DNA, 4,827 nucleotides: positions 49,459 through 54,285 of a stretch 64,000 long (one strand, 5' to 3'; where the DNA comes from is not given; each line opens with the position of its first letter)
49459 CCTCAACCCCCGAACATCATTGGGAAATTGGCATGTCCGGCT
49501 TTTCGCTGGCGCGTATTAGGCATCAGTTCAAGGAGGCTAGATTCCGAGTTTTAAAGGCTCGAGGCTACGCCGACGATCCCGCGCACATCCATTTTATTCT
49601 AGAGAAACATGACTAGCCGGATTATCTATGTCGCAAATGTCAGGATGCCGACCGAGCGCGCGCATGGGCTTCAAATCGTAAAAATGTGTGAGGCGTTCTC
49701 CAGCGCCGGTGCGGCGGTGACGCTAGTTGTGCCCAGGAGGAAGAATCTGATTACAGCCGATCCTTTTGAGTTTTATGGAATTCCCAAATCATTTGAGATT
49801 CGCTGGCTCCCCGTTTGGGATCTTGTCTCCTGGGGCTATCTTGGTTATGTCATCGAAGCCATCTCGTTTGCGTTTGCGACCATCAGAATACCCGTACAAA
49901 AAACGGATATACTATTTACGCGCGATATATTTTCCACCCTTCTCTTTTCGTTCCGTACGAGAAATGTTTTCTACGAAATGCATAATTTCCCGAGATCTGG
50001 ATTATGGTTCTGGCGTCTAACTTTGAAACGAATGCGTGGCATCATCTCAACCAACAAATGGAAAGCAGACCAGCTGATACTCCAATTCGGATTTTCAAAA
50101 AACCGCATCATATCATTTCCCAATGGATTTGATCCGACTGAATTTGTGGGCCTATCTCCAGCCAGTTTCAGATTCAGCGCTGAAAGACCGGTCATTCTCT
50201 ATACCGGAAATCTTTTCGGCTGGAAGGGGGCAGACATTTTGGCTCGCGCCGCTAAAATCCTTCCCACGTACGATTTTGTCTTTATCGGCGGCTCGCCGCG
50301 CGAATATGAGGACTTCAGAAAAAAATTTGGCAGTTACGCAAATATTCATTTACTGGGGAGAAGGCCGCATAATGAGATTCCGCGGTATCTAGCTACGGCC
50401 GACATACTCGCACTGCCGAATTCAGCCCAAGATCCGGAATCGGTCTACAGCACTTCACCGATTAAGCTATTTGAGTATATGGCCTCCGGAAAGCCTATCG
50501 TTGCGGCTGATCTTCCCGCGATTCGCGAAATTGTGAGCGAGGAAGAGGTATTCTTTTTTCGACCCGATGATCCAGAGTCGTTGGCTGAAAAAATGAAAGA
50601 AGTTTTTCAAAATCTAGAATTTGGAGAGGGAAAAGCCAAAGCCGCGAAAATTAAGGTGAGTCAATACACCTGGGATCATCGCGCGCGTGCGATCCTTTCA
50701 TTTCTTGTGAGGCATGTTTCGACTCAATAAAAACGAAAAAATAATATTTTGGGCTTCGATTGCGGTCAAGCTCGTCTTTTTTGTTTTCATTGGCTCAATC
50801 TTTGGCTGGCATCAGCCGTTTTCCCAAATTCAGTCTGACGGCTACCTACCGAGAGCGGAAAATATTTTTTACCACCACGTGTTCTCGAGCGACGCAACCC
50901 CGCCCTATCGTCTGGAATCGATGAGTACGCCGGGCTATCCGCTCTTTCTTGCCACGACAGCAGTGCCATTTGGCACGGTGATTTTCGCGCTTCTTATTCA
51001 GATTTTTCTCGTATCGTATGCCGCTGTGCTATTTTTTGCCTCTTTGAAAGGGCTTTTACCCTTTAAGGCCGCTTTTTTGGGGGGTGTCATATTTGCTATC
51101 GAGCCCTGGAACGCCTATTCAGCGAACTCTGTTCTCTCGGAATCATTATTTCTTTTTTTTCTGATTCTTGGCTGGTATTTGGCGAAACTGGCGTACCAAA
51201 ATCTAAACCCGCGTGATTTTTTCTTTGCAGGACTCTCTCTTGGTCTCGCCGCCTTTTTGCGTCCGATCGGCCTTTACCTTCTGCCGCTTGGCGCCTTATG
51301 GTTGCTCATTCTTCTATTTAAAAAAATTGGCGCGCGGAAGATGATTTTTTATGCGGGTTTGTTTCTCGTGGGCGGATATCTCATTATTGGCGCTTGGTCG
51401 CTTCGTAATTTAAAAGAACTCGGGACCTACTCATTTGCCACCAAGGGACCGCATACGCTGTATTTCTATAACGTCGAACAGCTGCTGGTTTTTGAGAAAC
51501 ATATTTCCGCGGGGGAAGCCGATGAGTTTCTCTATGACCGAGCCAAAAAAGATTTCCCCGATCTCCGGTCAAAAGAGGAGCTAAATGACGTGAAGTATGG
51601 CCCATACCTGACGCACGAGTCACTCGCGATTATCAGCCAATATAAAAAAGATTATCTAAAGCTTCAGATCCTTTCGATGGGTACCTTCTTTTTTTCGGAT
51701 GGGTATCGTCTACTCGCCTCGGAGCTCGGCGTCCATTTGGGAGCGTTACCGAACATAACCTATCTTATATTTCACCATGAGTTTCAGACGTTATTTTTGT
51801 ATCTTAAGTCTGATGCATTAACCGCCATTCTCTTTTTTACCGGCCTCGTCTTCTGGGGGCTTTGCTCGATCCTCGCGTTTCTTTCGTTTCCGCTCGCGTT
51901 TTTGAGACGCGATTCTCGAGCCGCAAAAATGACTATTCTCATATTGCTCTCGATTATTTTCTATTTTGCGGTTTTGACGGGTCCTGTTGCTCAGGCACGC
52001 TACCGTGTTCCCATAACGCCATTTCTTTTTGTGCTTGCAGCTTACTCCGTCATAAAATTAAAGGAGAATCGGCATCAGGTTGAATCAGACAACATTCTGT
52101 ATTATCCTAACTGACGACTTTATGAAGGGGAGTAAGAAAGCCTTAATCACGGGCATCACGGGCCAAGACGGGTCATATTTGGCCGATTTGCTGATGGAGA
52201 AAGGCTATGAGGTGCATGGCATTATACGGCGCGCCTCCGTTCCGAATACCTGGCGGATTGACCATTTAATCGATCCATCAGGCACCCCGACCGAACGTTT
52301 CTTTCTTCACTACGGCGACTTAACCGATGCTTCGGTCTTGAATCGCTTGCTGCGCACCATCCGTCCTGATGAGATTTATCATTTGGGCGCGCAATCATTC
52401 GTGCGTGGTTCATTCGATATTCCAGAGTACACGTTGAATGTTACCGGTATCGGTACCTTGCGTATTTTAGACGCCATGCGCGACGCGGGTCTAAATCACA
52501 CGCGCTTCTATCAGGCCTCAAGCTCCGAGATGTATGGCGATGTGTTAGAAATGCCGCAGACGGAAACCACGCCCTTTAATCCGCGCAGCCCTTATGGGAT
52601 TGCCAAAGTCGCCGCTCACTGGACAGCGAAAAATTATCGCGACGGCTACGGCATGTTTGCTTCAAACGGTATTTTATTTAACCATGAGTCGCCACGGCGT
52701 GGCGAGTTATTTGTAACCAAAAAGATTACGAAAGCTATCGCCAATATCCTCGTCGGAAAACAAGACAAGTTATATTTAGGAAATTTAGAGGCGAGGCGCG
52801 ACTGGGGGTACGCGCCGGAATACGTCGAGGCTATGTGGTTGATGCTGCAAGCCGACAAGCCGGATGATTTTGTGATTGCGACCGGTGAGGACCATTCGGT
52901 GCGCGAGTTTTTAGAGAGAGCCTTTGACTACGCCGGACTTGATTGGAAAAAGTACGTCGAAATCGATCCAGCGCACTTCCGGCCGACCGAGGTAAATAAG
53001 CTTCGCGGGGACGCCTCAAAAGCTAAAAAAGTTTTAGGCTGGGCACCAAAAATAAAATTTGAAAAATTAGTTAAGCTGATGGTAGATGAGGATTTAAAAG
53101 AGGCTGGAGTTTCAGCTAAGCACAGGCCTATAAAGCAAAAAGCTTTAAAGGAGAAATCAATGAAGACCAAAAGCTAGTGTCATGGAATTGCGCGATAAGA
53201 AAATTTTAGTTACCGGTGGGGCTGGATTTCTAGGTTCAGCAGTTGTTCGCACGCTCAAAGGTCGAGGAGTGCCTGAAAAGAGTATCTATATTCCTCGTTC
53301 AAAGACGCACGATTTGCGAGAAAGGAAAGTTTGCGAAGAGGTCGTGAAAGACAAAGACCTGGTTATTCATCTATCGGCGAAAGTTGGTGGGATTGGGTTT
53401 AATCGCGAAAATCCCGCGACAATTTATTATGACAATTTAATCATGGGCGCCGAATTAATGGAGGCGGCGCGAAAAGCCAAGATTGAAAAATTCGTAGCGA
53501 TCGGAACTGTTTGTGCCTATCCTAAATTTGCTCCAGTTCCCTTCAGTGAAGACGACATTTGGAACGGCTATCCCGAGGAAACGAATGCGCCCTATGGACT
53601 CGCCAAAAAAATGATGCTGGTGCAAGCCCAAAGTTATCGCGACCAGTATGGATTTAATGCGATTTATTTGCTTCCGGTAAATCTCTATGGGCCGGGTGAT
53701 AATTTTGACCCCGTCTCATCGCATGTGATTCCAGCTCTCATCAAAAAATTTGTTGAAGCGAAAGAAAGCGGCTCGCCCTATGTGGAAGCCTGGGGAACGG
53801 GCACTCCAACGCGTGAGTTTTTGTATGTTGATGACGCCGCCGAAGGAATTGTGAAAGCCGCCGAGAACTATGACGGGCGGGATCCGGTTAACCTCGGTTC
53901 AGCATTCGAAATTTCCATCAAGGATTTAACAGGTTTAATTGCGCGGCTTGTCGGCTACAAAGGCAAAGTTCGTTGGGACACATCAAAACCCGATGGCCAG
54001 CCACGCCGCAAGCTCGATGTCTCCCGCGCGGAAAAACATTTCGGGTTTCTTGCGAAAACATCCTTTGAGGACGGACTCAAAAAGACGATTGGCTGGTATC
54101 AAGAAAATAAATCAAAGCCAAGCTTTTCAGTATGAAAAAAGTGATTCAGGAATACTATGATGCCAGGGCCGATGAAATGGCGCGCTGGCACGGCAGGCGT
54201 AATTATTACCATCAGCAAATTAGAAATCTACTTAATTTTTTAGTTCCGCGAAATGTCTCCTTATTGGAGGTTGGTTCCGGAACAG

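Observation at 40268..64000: About 24-kb glycosylation island rich in bifunctional fusions, with three GT-C (ArnT/PMT-like) enzymes, immediately downstream of the Ser/Thr-rich surface-protein cluster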

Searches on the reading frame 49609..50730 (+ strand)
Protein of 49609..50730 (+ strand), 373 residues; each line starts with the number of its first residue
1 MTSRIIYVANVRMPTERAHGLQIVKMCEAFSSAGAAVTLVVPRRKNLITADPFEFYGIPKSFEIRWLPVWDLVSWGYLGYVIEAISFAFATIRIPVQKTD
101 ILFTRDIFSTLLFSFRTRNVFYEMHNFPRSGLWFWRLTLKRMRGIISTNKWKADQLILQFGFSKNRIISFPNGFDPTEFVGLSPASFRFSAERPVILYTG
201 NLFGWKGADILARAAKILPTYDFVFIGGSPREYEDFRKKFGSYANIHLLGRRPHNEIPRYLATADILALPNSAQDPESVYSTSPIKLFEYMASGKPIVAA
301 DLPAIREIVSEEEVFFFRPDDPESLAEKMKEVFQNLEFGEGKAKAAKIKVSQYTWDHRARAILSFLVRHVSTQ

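Call 5: search_protein_families(library=pfam, proteins=[window:49609-50730:+], max_evalue=0.01)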
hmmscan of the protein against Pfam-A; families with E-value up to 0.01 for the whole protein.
window:49609-50730:+ (373 aa): 4 families
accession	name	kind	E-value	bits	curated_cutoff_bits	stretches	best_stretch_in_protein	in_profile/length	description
PF13692.12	Glyco_trans_1_4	-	6.6e-23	82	27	1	193-335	1-142/142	Glycosyl transferases group 1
PF00534.26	Glycos_transf_1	-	4.9e-21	75.5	26.4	1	188-336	10-159/172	Glycosyl transferases group 1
PF13524.12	Glyco_trans_1_2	-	3.6e-12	46.9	25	1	213-363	7-143/144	Glycosyl transferase-like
PF13439.12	Glyco_transf_4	-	6.7e-05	23.4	28.5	1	23-177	8-169/170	Glycosyltransferase Family 4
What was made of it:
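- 49609..50730 (+): G8: GT4. Call 5.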

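Call 67: search_protein_families(library=ncbifam, proteins=[window:49609-50730:+], max_evalue=0.00001)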
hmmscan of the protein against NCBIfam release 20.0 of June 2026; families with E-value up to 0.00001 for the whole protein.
window:49609-50730:+ (373 aa): 13 families
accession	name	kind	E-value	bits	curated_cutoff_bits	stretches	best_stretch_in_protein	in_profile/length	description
TIGR04063.1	stp3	hypoth_equivalog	7.5e-19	67.9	442.05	1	157-358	172-384/397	TIGR04063 family PEP-CTERM/XrtA system glycosyltransferase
NF007640.0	PRK10307.1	subfamily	1.8e-13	50.2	276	1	137-357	167-393/411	WcaI family glycosyltransferase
NF047676.1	TeichurnBiosyTuaH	equivalog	2.6e-13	49.6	550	1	140-340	157-359/384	teichuronic acid biosynthesis protein TuaH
TIGR04047.1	MSMEG_0565_glyc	hypoth_equivalog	5.6e-11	42.1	259.85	1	233-365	238-370/373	MSMEG_0565 family glycosyltransferase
NF047684.1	TeichurnBiosyTuaC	equivalog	5.8e-11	41.9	550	1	190-356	216-376/391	teichuronic acid biosynthesis protein TuaC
NF053787.1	GlcN_PG_synth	equivalog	4.6e-10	38.9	480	1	189-363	193-353/361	N-acetylglucosaminyl phosphatidylglycerol synthase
NF038298.1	EPS_HpsO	equivalog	2.4e-08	33.2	575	1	103-366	104-384/388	hormogonium polysaccharide biosynthesis glycosyltransferase HpsO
NF041876.1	EPS_EpsE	equivalog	1.2e-07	31.3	400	1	234-352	266-378/389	exopolysaccharide biosynthesis GT4 family glycosyltransferase EpsE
TIGR03449.1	mycothiol_MshA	equivalog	3.2e-07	29.6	462.5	1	151-364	174-398/406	D-inositol-3-phosphate glycosyltransferase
NF038229.1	Glyco4_Geo_Pelo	equivalog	3.6e-07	29.5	400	1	138-365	106-332/338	GPMC system family 4 glycosyltransferase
NF038295.1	EPS_HpsP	equivalog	2.4e-06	26.8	550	1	170-364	181-382/388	hormogonium polysaccharide biosynthesis glycosyltransferase HpsP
NF012028.0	PRK15484.1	subfamily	5.4e-06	25.7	618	0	244-360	257-369/380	lipopolysaccharide N-acetylglucosaminyltransferase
TIGR02149.1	glgA_Coryne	subfamily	9.9e-06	24.9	302.4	0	187-360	198-381/391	glycogen synthase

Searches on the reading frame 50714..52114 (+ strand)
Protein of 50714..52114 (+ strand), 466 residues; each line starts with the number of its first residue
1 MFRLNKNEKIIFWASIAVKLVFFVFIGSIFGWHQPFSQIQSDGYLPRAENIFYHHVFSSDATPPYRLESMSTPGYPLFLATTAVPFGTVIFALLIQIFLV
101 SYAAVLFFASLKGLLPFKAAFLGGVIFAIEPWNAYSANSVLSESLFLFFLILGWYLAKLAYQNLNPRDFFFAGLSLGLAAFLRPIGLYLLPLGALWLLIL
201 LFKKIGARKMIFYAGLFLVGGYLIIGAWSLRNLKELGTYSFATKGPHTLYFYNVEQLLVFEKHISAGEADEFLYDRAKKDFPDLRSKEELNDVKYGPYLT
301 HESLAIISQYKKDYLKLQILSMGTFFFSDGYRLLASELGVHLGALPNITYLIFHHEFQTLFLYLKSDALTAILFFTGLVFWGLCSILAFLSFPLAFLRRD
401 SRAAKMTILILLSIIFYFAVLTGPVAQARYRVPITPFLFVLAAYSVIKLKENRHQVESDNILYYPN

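Call 5: search_protein_families(library=pfam, proteins=[window:50714-52114:+], max_evalue=0.01)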
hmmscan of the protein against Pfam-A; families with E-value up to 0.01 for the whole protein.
window:50714-52114:+ (466 aa): 1 family
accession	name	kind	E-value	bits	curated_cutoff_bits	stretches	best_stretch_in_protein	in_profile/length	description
PF13231.12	PMT_2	-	0.003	18.2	26.1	1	74-218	5-149/160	Dolichyl-phosphate-mannose-protein mannosyltransferase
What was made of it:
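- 50714..52114 (+): G9: compact GT-C glycosyltransferase, the divergent paralogue. PMT_2 18.2 bits, below threshold (call 5).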

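Call 10: search_solved_structures(query=window:50714-52114:+, max_evalue=1)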
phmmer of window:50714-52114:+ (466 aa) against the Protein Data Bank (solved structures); distinct sequences matched with E-value up to 1: 0.

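Call 13: search_protein_families(library=ncbifam, proteins=[window:50714-52114:+], max_evalue=0.01)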
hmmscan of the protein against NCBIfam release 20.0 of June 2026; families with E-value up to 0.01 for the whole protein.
window:50714-52114:+ (466 aa): 0 families

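Call 85: predict_structure(alignment_id=A6)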
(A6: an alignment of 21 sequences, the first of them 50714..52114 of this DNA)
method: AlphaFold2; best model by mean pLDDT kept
length: 466 residues; sequences in the alignment: 21
mean_pLDDT: 84.6   pTM: 0.87
mean pLDDT of the five models: 84.6, 84.4, 83.7, 82.4, 82.4
residues with pLDDT >= 90: 211; 70-90: 184; 50-70: 59; < 50: 12
segments of 3 or more residues with pLDDT < 50: 343-346, 460-466
pLDDT, mean of each block of 10 residues (from residue 1): 87 96 88 62 84 91 85 94 93 95 96 92 94 87 94 95 96 97 89 90 95 98 94 88 75 86 85 93 88 83 93 87 73 62 53 65 69 77 90 85 83 80 66 89 92 63 40
secondary structure, 60 per line:
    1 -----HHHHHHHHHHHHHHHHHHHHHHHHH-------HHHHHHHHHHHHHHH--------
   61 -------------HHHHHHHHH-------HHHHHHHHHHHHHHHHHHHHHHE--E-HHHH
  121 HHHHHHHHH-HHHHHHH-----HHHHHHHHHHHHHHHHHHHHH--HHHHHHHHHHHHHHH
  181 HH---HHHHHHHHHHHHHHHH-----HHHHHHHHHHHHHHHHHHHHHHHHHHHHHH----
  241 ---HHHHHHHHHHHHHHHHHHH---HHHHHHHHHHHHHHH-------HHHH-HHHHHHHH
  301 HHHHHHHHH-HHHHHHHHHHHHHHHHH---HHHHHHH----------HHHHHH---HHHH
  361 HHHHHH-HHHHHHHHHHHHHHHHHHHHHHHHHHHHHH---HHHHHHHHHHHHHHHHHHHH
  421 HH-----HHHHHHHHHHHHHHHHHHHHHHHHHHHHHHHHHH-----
elements in order: H6-30 H38-52 H74-82 H90-111 H117-129 H131-137 H143-163 H166-182 H186-201 H207-236 H244-262 H266-280 H288-291 H293-309 H311-327 H331-337 H348-353 H357-366 H368-397 H401-422 H428-461
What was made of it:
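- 50714..52114 (+): AlphaFold pLDDT 84.6, pTM 0.87 (call 85).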

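Call 87: fold_search(model_id=the predicted structure, library=pdb)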
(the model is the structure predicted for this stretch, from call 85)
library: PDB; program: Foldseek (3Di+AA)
matches with E <= 10: 190; with E <= 0.001: 10
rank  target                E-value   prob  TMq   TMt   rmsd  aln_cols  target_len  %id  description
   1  9n9j_I                2.5e-05  1.00  0.50  0.35  15.6       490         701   13  Structure of a GRP94 folding intermediate engaged with a CCDC134- and FKBP11-bound secretory translocon (released 2025-11-19)
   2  3wak                  7.0e-05  1.00  0.53  0.31  15.8       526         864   15  Crystal structure of the Archaeoglobus fulgidus oligosaccharyltransferase (O29867_ARCFU) in the apo form (released 2013-10-30)
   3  8b6l_I                9.4e-05  1.00  0.50  0.35  15.1       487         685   13  Subtomogram average of the human Sec61-TRAP-OSTA-translocon (released 2022-12-07)
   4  6s7o_A                1.9e-04  1.00  0.41  0.30  18.1       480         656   13  Cryo-EM structure of human oligosaccharyltransferase complex OST-A (released 2019-12-18)
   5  7e9s_A                2.3e-04  1.00  0.50  0.29  15.0       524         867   14  Archaeal oligosaccharyltransferase AglB from Archaeoglobus fulgidus in complex with an inhibitory peptide and a dolich (released 2021-09-08)
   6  8agc_A                2.5e-04  1.00  0.49  0.34  15.3       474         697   15  Structure of yeast oligosaccharylransferase complex with lipid-linked oligosaccharide and non-acceptor peptide bound (released 2022-12-07)
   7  3waj                  2.8e-04  1.00  0.50  0.31  15.3       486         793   13  Crystal structure of the Archaeoglobus fulgidus oligosaccharyltransferase (O29867_ARCFU) complex with Zn and sulfate (released 2013-10-30)
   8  6s7t_A                2.8e-04  1.00  0.50  0.35  14.7       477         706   13  Cryo-EM structure of human oligosaccharyltransferase complex OST-B (released 2019-12-18)
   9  5gmy_A                3.3e-04  1.00  0.50  0.30  15.4       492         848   14  Crystal structure of the Archaeoglobus fulgidus oligosaccharyltransferase (O29867_ARCFU) tethered with an acceptor pep (released 2017-02-01)
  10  6ftg_5                4.4e-04  1.00  0.48  0.36  15.3       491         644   14  Subtomogram average of OST-containing ribosome-translocon complexes from canine rough microsomal membranes (released 2018-03-21)
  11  8age_A                1.2e-03  1.00  0.47  0.36  12.0       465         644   14  Structure of yeast oligosaccharylransferase complex with acceptor peptide bound (released 2022-12-07)
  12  8agb_A                1.3e-03  1.00  0.48  0.36  14.3       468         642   13  Structure of yeast oligosaccharylransferase complex with lipid-linked oligosaccharide bound (released 2022-12-07)
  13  3rce_A                1.9e-03  1.00  0.42  0.30  16.1       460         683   13  Bacterial oligosaccharyltransferase PglB (released 2011-06-15)
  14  5f15                  2.0e-03  1.00  0.31  0.27  16.8       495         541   14  Crystal Structure of ArnT from Cupriavidus metallidurans bound to Undecaprenyl phosphate (released 2016-02-17)
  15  7oci_F                2.5e-03  1.00  0.48  0.36  13.6       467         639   13  Cryo-EM structure of yeast Ost6p containing oligosaccharyltransferase complex (released 2022-02-16)
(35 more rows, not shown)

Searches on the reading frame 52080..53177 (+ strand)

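Call 5: search_protein_families(library=pfam, proteins=[window:52080-53177:+], max_evalue=0.01)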
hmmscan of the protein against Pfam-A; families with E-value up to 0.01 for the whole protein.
window:52080-53177:+ (365 aa): 3 families
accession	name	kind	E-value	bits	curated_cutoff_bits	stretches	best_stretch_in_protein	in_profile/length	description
PF16363.11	GDP_Man_Dehyd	-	5.1e-141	470.4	27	1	22-334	1-332/332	GDP-mannose 4,6 dehydratase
PF01370.27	Epimerase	-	1.2e-74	251.2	20.9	1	21-267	1-240/240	NAD dependent epimerase/dehydratase family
PF04321.23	RmlD_sub_bind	-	3e-06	27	27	1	20-178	2-131/287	RmlD substrate binding domain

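Call 67: search_protein_families(library=ncbifam, proteins=[window:52080-53177:+], max_evalue=0.00001)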
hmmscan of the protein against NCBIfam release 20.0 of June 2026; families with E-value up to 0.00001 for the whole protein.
window:52080-53177:+ (365 aa): 10 families
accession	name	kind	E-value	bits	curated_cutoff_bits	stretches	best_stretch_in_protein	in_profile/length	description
TIGR01472.1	gmd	equivalog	1.8e-154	514.1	415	1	19-341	1-341/342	GDP-mannose 4,6-dehydratase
TIGR04180.1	EDH_00030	hypoth_equivalog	1.4e-31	109.7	475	1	22-325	2-296/297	NAD-dependent 4,6-dehydratase LegB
TIGR01181.1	dTDP_gluc_dehyt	equivalog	5.4e-31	107.9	365.1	1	71-336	49-309/321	dTDP-glucose 4,6-dehydratase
TIGR02622.1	CDP_4_6_dhtase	equivalog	1.8e-24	86.6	278.45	1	18-190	4-172/352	CDP-glucose 4,6-dehydratase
TIGR01179.1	galE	equivalog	9.4e-23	80.5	262.3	1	21-332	2-319/332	UDP-glucose 4-epimerase GalE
NF007582.0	PRK10217.1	equivalog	2.6e-20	72.8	698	1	20-334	3-327/355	dTDP-glucose 4,6-dehydratase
NF007490.0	PRK10084.1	subfamily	8e-17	61.3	649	1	71-340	49-336/361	dTDP-glucose 4,6-dehydratase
NF043036.1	ErythonDh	equivalog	6.2e-11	42.1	325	1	20-186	2-163/321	D-erythronate dehydrogenase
NF007956.0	PRK10675.1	subfamily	1.2e-10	41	394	1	21-178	3-155/338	UDP-glucose 4-epimerase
NF011728.1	PRK15181.1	equivalog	9.4e-10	38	760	1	16-329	13-328/348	Vi polysaccharide biosynthesis UDP-N-acetylglucosaminuronic acid C-4 epimerase TviC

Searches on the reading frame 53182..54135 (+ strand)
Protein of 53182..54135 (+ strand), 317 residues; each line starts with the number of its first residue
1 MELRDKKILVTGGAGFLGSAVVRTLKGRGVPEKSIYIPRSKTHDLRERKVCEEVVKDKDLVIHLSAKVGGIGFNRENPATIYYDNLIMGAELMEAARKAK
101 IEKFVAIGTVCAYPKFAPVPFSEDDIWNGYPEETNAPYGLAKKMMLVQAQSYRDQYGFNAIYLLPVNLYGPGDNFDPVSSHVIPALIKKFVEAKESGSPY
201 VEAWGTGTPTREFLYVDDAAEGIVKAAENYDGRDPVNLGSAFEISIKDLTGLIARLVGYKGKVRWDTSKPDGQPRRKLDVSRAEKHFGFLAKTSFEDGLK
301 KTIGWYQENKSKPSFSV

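Call 6: search_protein_families(library=pfam, proteins=[window:53182-54135:+], max_evalue=0.01)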
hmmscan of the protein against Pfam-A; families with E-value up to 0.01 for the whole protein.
window:53182-54135:+ (317 aa): 5 families
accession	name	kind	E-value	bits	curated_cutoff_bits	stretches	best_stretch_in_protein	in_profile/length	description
PF01370.27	Epimerase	-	1.9e-53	181.8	20.9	1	8-239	1-240/240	NAD dependent epimerase/dehydratase family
PF16363.11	GDP_Man_Dehyd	-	3e-23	83.2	27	1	42-302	58-332/332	GDP-mannose 4,6 dehydratase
PF01073.25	3Beta_HSD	-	2.3e-06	27.3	22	1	43-175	52-188/280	3-beta hydroxysteroid dehydrogenase/isomerase family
PF02719.21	Polysacc_synt_2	-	1.1e-05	25.2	20.2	0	43-109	61-128/293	Polysaccharide biosynthesis protein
PF04321.23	RmlD_sub_bind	-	0.00034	20.2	27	1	7-66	2-60/287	RmlD substrate binding domain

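Call 67: search_protein_families(library=ncbifam, proteins=[window:53182-54135:+], max_evalue=0.00001)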
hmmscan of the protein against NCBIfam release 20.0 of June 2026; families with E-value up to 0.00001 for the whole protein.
window:53182-54135:+ (317 aa): 14 families
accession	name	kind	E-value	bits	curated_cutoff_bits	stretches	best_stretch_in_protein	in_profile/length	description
NF047922.1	GDPFucSynFcl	equivalog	1.2e-87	294.2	500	1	5-311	2-306/308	GDP-L-fucose synthase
TIGR04180.1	EDH_00030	hypoth_equivalog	1.3e-27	96.7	475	1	43-268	56-267/297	NAD-dependent 4,6-dehydratase LegB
TIGR01181.1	dTDP_gluc_dehyt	equivalog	2.6e-25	89.2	365.1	1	44-311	58-316/321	dTDP-glucose 4,6-dehydratase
TIGR01179.1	galE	equivalog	1.3e-20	73.5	262.3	1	7-311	1-330/332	UDP-glucose 4-epimerase GalE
NF042422.1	oxyalk_red_OleD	equivalog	2.1e-15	56.9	580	1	7-230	2-218/329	2-alkyl-3-oxoalkanoate reductase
NF007490.0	PRK10084.1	subfamily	2.7e-15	56.2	649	1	135-310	164-338/361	dTDP-glucose 4,6-dehydratase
NF007582.0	PRK10217.1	equivalog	7.5e-14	51.6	698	1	58-311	75-336/355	dTDP-glucose 4,6-dehydratase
NF007956.0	PRK10675.1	subfamily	1.1e-12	47.8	394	1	39-308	53-331/338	UDP-glucose 4-epimerase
NF011728.1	PRK15181.1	equivalog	1.2e-12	47.5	760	1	43-254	76-279/348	Vi polysaccharide biosynthesis UDP-N-acetylglucosaminuronic acid C-4 epimerase TviC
TIGR03466.1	HpnA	hypoth_equivalog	3.1e-11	42.8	367.65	1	7-239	2-229/327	hopanoid-associated sugar epimerase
TIGR02197.1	heptose_epim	equivalog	3.1e-10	39.7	274.6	1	8-307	1-314/316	ADP-glyceromanno-heptose 6-epimerase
NF042423.1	oxyalk_red_Shew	equivalog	2.3e-09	36.8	580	1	5-246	8-240/331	2-alkyl-3-oxoalkanoate reductase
TIGR02622.1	CDP_4_6_dhtase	equivalog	2.5e-08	33.4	278.45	0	266-309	290-333/352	CDP-glucose 4,6-dehydratase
NF052578.1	StrlDmthSdmBMthl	equivalog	1e-06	28.7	600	0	8-175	3-175/328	sterol demethylase protein SdmB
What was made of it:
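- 52122..54135 (+): G10 gmd (52122-53177) and G11 fcl (53182-54135): GDP-L-fucose synthesis. GDPFucSynFcl 294 bits is the best hit over the full length (call 67).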
